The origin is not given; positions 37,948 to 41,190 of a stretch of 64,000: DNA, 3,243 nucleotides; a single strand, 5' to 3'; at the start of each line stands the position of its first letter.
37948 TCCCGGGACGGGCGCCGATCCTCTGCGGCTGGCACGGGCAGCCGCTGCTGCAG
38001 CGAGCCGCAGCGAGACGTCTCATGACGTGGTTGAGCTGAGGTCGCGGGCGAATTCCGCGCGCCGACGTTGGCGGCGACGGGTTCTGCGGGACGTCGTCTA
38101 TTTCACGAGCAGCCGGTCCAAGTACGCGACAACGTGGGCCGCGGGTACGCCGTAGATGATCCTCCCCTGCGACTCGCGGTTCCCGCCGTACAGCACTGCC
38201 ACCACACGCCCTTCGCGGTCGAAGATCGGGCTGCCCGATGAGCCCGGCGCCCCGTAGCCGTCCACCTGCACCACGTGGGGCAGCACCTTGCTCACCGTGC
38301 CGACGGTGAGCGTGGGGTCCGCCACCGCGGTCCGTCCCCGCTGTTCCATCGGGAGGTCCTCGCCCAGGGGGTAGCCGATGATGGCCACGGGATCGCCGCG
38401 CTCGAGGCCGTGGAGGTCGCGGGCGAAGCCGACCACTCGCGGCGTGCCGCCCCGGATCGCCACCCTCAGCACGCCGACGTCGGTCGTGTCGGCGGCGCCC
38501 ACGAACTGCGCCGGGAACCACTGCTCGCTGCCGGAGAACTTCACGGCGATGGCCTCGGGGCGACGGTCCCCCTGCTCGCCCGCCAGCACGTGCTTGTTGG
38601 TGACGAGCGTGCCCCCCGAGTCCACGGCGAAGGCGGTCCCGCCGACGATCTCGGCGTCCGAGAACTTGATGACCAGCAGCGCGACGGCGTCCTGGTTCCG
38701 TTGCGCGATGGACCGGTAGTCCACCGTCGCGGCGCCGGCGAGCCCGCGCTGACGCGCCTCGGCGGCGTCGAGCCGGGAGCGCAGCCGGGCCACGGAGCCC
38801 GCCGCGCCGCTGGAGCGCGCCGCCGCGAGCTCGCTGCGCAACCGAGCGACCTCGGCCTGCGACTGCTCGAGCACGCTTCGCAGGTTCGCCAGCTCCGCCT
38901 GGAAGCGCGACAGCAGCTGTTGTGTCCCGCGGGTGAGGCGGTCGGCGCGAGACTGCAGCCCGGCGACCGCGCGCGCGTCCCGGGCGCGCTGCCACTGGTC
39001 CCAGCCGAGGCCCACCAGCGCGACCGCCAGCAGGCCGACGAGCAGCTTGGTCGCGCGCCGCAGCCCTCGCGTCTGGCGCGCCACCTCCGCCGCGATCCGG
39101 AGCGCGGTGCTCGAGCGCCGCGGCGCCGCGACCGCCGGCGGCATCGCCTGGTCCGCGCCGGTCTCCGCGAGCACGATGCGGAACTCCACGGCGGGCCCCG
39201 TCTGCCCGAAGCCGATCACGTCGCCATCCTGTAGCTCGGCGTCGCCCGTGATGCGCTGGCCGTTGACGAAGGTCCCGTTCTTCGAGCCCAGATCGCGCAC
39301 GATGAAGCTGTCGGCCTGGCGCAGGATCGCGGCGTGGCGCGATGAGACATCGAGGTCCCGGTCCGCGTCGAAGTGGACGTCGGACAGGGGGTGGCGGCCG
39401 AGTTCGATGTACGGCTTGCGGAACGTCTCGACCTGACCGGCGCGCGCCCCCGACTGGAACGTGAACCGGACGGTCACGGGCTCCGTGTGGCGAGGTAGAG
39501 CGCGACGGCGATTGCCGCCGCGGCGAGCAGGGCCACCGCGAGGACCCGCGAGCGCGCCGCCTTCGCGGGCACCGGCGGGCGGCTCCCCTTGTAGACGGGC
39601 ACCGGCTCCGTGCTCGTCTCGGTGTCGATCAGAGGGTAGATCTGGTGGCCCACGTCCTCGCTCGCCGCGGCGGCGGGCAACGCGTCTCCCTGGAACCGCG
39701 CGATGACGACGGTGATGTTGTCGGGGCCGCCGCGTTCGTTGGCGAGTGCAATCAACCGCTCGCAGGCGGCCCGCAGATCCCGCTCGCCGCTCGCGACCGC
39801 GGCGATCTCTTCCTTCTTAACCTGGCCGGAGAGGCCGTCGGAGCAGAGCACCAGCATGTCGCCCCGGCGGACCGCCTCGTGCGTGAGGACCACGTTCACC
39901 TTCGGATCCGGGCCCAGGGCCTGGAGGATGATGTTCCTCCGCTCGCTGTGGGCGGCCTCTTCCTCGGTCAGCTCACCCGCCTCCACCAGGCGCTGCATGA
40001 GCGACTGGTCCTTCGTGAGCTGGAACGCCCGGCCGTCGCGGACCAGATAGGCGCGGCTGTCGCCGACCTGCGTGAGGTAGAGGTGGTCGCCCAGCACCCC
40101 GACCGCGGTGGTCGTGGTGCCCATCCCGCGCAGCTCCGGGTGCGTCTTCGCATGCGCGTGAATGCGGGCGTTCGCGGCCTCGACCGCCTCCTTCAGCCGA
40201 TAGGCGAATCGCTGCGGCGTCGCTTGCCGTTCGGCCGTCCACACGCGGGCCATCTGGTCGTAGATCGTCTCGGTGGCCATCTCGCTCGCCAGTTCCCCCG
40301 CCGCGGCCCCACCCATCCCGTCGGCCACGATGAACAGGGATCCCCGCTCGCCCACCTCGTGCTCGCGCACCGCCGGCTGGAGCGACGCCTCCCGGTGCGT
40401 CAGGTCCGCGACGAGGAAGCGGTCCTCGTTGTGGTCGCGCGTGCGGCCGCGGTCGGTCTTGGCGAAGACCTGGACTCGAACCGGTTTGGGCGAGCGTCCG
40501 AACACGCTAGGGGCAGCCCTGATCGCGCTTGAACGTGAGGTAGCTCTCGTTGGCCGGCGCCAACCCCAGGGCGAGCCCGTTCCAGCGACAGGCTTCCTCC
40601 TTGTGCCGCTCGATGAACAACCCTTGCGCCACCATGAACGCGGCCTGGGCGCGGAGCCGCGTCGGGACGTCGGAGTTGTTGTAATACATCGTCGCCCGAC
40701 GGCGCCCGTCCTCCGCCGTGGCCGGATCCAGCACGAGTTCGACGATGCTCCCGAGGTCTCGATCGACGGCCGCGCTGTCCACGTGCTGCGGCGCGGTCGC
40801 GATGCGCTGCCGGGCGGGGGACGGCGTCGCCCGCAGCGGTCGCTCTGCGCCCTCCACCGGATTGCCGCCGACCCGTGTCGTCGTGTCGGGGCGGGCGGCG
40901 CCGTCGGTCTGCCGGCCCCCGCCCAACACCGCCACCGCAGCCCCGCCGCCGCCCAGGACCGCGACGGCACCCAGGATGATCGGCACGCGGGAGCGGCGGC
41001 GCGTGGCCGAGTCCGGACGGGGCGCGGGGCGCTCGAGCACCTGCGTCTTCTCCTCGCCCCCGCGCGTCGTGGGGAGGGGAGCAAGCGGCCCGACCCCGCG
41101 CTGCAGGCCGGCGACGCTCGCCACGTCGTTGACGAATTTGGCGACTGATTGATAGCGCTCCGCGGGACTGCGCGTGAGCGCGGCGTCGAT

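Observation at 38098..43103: Translationally coupled FHA / Ser-Thr kinase / PP2C cassette ending in a transmembrane FHA-trypsin-like protease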

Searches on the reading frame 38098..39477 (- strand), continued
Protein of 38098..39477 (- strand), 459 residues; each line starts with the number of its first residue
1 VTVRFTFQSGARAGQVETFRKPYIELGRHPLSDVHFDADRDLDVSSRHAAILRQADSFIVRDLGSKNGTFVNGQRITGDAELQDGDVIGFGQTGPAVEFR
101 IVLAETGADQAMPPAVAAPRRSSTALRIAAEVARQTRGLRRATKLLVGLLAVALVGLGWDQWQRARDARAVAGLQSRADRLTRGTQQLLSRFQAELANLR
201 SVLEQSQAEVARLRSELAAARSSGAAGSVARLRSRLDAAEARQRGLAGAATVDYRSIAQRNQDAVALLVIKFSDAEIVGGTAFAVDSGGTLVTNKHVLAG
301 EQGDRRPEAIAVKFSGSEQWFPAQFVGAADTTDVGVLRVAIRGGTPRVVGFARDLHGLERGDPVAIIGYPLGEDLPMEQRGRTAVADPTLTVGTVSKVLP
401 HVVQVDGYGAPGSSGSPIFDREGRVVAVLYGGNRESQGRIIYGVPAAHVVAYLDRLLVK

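Call 58: search_protein_families(library=pfam, proteins=[P0235, P0237, P0256, P0131, P0249, P0204, P0253, P0270], max_evalue=0.0001)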
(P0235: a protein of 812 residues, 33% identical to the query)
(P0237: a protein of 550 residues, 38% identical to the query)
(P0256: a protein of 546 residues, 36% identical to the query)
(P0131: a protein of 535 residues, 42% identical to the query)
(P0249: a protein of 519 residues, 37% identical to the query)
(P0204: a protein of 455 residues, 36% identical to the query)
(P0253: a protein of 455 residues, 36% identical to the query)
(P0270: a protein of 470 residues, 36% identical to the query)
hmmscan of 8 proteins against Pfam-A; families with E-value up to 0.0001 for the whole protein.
P0235 (812 aa): 4 families
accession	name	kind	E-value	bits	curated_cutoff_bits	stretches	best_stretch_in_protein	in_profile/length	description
PF00498.31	FHA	-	5.9e-49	164.8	20.7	3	163-228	2-66/67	FHA domain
PF16697.10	Yop-YscD_cpl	-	4.1e-32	110.7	33.2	3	279-362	1-83/94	Inner membrane component of T3SS, cytoplasmic domain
PF13365.12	Trypsin_2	-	3e-22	80.4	27.6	1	634-783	1-144/144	Trypsin-like peptidase domain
PF00089.32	Trypsin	-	1.1e-07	32.3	20.6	1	644-799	36-210/220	Trypsin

P0237 (550 aa): 4 families
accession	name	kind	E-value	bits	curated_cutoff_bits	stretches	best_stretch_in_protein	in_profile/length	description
PF13365.12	Trypsin_2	-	2.8e-20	74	27.6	1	377-521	1-144/144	Trypsin-like peptidase domain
PF00498.31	FHA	-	2.6e-17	63.4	20.7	1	25-91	2-67/67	FHA domain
PF16697.10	Yop-YscD_cpl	-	3.2e-11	43.8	33.2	1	7-92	2-85/94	Inner membrane component of T3SS, cytoplasmic domain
PF00089.32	Trypsin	-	5.5e-07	30.1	20.6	1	359-531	12-204/220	Trypsin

P0256 (546 aa): 3 families
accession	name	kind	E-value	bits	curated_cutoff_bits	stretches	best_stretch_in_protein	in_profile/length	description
PF13365.12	Trypsin_2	-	4.4e-18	66.8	27.6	1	369-517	1-144/144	Trypsin-like peptidase domain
PF00498.31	FHA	-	7.2e-15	55.6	20.7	1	24-91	1-67/67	FHA domain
PF16697.10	Yop-YscD_cpl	-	7.7e-07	29.7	33.2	1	7-91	2-84/94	Inner membrane component of T3SS, cytoplasmic domain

P0131 (535 aa): 4 families
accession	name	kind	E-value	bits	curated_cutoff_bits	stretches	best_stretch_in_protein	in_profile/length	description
PF13365.12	Trypsin_2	-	7.2e-20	72.6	27.6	1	354-501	1-144/144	Trypsin-like peptidase domain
PF00498.31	FHA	-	2.1e-19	70.1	20.7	1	25-93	2-67/67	FHA domain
PF16697.10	Yop-YscD_cpl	-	1.5e-11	44.8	33.2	1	6-95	1-86/94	Inner membrane component of T3SS, cytoplasmic domain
PF00089.32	Trypsin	-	7e-07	29.7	20.6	1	339-515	15-209/220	Trypsin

P0249 (519 aa): 4 families
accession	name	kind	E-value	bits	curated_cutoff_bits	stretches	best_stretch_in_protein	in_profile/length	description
PF13365.12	Trypsin_2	-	1.5e-22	81.3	27.6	1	342-490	1-144/144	Trypsin-like peptidase domain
PF00498.31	FHA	-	1.4e-15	57.9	20.7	1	25-93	2-67/67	FHA domain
PF16697.10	Yop-YscD_cpl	-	3.2e-10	40.6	33.2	1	6-93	1-84/94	Inner membrane component of T3SS, cytoplasmic domain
PF00089.32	Trypsin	-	5.4e-10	39.9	20.6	1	339-506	24-211/220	Trypsin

P0204 (455 aa): 4 families
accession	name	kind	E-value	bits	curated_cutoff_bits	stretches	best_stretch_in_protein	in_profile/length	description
PF00498.31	FHA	-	2.4e-19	70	20.7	1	26-92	2-67/67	FHA domain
PF13365.12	Trypsin_2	-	2.8e-17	64.2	27.6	1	280-429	1-144/144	Trypsin-like peptidase domain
PF16697.10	Yop-YscD_cpl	-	1.3e-14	54.7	33.2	1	8-94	2-86/94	Inner membrane component of T3SS, cytoplasmic domain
PF17173.10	DUF5129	-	2.6e-05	24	27.3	1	141-251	127-239/337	Domain of unknown function (DUF5129)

P0253 (455 aa): 3 families
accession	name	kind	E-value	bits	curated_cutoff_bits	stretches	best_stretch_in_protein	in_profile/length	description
PF13365.12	Trypsin_2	-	1.4e-18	68.4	27.6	1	281-428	1-144/144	Trypsin-like peptidase domain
PF00498.31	FHA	-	2.4e-14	53.9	20.7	1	26-93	1-67/67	FHA domain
PF16697.10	Yop-YscD_cpl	-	3.9e-11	43.5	33.2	1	10-94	3-85/94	Inner membrane component of T3SS, cytoplasmic domain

P0270 (470 aa): 3 families
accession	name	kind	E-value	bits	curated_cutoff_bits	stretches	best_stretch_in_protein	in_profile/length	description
PF00498.31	FHA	-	3.1e-19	69.6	20.7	1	25-91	2-67/67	FHA domain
PF13365.12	Trypsin_2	-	1.2e-14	55.8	27.6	1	291-441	1-144/144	Trypsin-like peptidase domain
PF16697.10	Yop-YscD_cpl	-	4.5e-12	46.5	33.2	1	7-92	2-85/94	Inner membrane component of T3SS, cytoplasmic domain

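Call 61: find_related_loci(query=P0235, collection=genome_contigs, flank=7000)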
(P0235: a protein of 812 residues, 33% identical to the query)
Query P0235 (812 aa) in genome_contigs; peptide patterns used: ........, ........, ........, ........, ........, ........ (x = any residue, [..] = any of these).
71 stretches matched a pattern, but none encodes a relative of the query by tblastn (E <= 1e-3).

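Call 62: find_homologous_proteins(query=P0235, max_evalue=1e-10)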
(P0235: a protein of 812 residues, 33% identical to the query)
Query P0235 (812 aa): 377 proteins with E <= 1e-10 among 8000 candidates; the best 120 are listed.
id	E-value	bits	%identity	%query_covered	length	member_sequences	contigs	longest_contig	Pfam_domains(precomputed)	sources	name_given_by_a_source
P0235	0.0e+0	1797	100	100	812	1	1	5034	PF13365.13,PF00498.32,PF16697.11,PF00089.33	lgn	-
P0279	3.5e-283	960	55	100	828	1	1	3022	PF13365.13,PF00498.32,PF16697.11,PF00089.33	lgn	-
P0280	4.4e-159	549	45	47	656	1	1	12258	PF13365.13,PF00498.32,PF16697.11,PF00089.33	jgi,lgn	jgi:pSer/pThr/pTyr-binding forkhead associated (FHA) protein/S1-C subfamily serine protease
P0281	1.2e-34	138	25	40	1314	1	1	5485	PF00498.32,PF16697.11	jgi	jgi:pSer/pThr/pTyr-binding forkhead associated (FHA) protein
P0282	2.5e-34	137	29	83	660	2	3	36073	PF13365.13,PF00498.32,PF16697.11,PF28533.1,PF00089.33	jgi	jgi:pSer/pThr/pTyr-binding forkhead associated (FHA) protein/S1-C subfamily serine protease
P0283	7.7e-33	132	25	66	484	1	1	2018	PF13365.13,PF00498.32,PF16697.11,PF00089.33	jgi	jgi:S1-C subfamily serine protease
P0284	1.2e-32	131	30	46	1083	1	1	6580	PF00498.32,PF01061.30,PF00005.34,PF16697.11,PF02463.26,PF12698.14,PF13304.13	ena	-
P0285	6.5e-31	126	27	47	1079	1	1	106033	PF00498.32,PF01061.30,PF00005.34,PF16697.11,PF02463.26,PF12698.14,PF13304.13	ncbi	-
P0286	1.0e-30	125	32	25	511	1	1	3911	PF13365.13,PF00498.32,PF16697.11,PF00089.33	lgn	-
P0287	1.9e-30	124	25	65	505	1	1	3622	PF13365.13,PF00498.32,PF16697.11,PF00089.33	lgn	-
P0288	3.4e-30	123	30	46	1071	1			PF00498.32,PF01061.30,PF00005.34,PF16697.11,PF02463.26,PF12698.14,PF13304.13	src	-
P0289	1.1e-29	121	28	45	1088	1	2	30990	PF00498.32,PF01061.30,PF00005.34,PF16697.11,PF13555.13,PF02463.26,PF12698.14,PF13304.13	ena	-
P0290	6.4e-29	119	28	46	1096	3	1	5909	PF00498.32,PF01061.30,PF00005.34,PF16697.11,PF02463.26,PF12698.14,PF13304.13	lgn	-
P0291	1.0e-28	118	30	25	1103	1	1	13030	PF00498.32,PF01061.30,PF00005.34,PF16697.11,PF02463.26,PF12698.14,PF13304.13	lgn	-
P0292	1.1e-28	118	29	46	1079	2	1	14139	PF00498.32,PF01061.30,PF00005.34,PF16697.11,PF02463.26,PF12698.14,PF13304.13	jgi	jgi:ABC-type multidrug transport system ATPase subunit/predicted component of type VI protein secret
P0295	1.3e-28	118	40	15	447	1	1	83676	PF13365.13,PF00498.32,PF16697.11,PF00089.33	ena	-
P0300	6.4e-28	116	25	80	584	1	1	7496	PF13365.13,PF00498.32,PF16697.11,PF00089.33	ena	-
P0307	4.1e-27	113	28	25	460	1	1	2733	PF13365.13,PF00498.32,PF16697.11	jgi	jgi:S1-C subfamily serine protease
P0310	1.3e-26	111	35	21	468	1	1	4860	PF13365.13,PF00498.32,PF16697.11,PF00089.33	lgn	-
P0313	2.8e-26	110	32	25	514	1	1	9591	PF13365.13,PF00498.32,PF10459.16,PF16697.11,PF00089.33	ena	-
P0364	2.8e-19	87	31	25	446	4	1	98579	PF13365.13,PF00498.32,PF16697.11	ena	-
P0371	6.3e-19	86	43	8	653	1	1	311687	PF13365.13,PF17820.8,PF00498.32,PF16697.11,PF00089.33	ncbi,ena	-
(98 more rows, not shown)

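Call 63: find_encoding_contigs(protein=P0282, flank=7000, max_places=1)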
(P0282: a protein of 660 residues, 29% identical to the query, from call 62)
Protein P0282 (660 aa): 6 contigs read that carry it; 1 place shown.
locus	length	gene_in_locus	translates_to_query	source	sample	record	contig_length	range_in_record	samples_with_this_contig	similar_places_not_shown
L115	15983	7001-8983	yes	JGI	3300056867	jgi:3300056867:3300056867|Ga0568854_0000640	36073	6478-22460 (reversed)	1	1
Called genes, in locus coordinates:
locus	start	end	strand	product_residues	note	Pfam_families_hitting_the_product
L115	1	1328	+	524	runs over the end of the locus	PF00884:Sulfatase (faint), PF01663:Phosphodiest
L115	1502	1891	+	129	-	-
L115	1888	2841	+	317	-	PF00005:ABC_tran, PF13401:AAA_22 (faint), PF13304:AAA_21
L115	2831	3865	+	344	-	PF12698:ABC2_membrane_3, PF01061:ABC2_membrane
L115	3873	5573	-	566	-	PF00069:Pkinase, PF01636:APH (faint), PF03109:ABC1 (faint), PF00069:Pkinase, PF07714:PK_Tyr_Ser-Thr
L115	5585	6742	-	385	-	PF04307:YdjM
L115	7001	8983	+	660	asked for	PF16697:Yop-YscD_cpl, PF00498:FHA, PF16697:Yop-YscD_cpl, PF00498:FHA, PF28533:DUF8429 (faint), PF00089:Trypsin, PF13365:Trypsin_2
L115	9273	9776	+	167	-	PF14352:DUF4402 (weak)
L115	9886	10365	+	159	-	PF14352:DUF4402 (weak)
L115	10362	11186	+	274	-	-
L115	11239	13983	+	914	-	PF13620:CarboxypepD_reg (faint), PF17210:SdrD_B (faint)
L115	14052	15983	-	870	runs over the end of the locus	PF08448:PAS_4, PF00512:HisKA, PF02518:HATPase_c, PF00072:Response_reg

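Call 64: find_encoding_contigs(protein=P0371, flank=7000, max_places=1)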
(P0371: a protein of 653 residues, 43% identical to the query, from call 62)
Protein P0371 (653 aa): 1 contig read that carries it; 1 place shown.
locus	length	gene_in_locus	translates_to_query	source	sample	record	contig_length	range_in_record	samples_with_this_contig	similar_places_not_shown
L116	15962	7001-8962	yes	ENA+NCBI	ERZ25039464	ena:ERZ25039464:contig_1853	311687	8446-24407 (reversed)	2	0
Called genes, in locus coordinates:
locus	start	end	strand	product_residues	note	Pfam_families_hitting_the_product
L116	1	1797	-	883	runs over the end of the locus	PF03176:MMPL, PF00873:ACR_tran, PF03176:MMPL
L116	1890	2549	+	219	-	PF00440:TetR_N, PF13305:TetR_C_33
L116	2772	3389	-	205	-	PF01243:PNPOx_N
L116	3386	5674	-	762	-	PF03239:FTR1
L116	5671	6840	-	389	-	-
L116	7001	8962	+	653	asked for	PF00498:FHA, PF16697:Yop-YscD_cpl, PF00498:FHA, PF00089:Trypsin, PF13365:Trypsin_2, PF17820:PDZ_6 (faint)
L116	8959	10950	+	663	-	PF00069:Pkinase, PF07714:PK_Tyr_Ser-Thr, PF01636:APH (faint), PF06293:Kdo (weak)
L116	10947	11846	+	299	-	PF10722:YbjN (faint), PF22551:TY-Chap1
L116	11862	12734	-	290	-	-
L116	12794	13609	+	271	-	PF13489:Methyltransf_23, PF05175:MTS (weak), PF13847:Methyltransf_31, PF08241:Methyltransf_11, PF08242:Methyltransf_12, PF13649:Methyltransf_25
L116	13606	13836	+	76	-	-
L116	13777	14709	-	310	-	PF00749:tRNA-synt_1c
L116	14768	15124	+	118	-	PF01253:SUI1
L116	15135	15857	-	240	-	PF01507:PAPS_reduct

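Call 65: find_encoding_contigs(protein=P0280, flank=7000, max_places=1)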
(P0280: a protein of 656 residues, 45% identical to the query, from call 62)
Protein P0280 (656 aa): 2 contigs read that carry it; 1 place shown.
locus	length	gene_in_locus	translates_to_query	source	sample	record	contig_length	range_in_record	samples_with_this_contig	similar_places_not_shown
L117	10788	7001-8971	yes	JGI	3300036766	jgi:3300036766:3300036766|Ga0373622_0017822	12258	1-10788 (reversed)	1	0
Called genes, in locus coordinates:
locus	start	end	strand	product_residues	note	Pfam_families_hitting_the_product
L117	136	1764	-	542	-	-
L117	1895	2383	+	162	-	PF00111:Fer2, PF01799:Fer2_2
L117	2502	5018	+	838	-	PF01315:Ald_Xan_dh_C, PF02738:MoCoBD_1, PF20256:MoCoBD_2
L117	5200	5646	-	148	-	PF13620:CarboxypepD_reg, PF13715:CarbopepD_reg_2 (weak)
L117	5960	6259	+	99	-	-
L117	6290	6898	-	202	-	-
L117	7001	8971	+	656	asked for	PF00498:FHA, PF16697:Yop-YscD_cpl, PF00498:FHA, PF16697:Yop-YscD_cpl, PF00498:FHA, PF00089:Trypsin, PF13365:Trypsin_2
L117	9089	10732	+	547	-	PF00069:Pkinase, PF07714:PK_Tyr_Ser-Thr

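Call 79: search_protein_families(library=padloc, proteins=[window:38098-39477:-], max_evalue=0.001)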
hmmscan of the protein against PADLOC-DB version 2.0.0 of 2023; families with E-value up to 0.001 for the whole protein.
window:38098-39477:- (459 aa): 3 families
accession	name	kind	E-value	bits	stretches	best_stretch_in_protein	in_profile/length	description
PDLC02960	RT-Protease_XI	-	1.9e-13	48.2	1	264-439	335-493/506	single gene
PDLC02959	RT-Protease_XI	-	6.9e-13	46.3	1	264-438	337-495/510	single gene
PDLC04593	PDC-M35A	-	7.5e-07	27.2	1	278-441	21-191/216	-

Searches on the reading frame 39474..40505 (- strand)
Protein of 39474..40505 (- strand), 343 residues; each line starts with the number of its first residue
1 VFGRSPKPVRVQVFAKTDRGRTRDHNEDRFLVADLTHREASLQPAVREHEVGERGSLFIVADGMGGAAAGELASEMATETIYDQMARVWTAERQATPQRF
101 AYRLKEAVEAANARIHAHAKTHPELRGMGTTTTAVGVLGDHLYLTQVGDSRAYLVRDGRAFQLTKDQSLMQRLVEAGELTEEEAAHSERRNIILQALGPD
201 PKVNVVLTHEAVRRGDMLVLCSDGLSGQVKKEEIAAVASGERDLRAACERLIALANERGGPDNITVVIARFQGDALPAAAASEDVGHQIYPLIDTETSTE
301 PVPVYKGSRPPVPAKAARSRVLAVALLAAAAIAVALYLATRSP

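Call 4: search_protein_families(library=pfam, proteins=[window:39474-40505:-], max_evalue=0.01)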
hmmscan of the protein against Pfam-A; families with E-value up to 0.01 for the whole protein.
window:39474-40505:- (343 aa): 3 families
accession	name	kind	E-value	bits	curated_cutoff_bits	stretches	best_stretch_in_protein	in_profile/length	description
PF13672.11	PP2C_2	-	3.9e-17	62.9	24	1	43-233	13-182/209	Protein phosphatase 2C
PF00481.26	PP2C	-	8.8e-15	55.5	20.3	1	53-168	32-141/255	Protein phosphatase 2C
PF07228.17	SpoIIE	-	1.8e-06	28.5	25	1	58-271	7-191/192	Stage II sporulation protein E (SpoIIE)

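Call 5: search_protein_families(library=ncbifam, proteins=[window:39474-40505:-], max_evalue=0.01)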
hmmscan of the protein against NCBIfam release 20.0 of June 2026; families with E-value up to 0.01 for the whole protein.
window:39474-40505:- (343 aa): 2 families
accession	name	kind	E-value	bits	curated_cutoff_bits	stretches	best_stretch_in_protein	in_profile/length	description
NF033484.1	Stp1_PP2C_phos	equivalog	6e-71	238.6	230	1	16-269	1-231/232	Stp1/IreP family PP2C-type Ser/Thr phosphatase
NF011149.0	PRK14559.1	equivalog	7.1e-40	137.4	374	1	10-271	371-631/642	serine/threonine phosphatase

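Call 79: search_protein_families(library=padloc, proteins=[window:39474-40505:-], max_evalue=0.001)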
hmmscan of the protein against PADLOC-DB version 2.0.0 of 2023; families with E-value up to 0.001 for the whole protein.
window:39474-40505:- (343 aa): 1 family
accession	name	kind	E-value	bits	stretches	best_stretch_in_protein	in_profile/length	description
PDLC04518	PDC-M21C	-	0.00011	19.5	1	53-233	28-194/243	-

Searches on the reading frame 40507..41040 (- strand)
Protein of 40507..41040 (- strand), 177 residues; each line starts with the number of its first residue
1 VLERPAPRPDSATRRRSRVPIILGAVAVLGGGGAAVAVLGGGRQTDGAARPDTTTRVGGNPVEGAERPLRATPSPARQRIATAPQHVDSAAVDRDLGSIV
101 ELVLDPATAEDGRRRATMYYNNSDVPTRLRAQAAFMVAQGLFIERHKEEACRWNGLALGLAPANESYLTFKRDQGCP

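Call 47: find_homologous_proteins(query=window:40507-41040:-, max_evalue=0.001)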
Query window:40507-41040:- (177 aa): 2 proteins with E <= 0.001 among 1283 candidates.
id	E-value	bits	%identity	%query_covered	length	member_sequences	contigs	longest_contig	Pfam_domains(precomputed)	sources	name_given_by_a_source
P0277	1.9e-79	284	81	99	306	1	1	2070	PF00069.32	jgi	jgi:serine/threonine-protein kinase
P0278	3.2e-37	146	47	92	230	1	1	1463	-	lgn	-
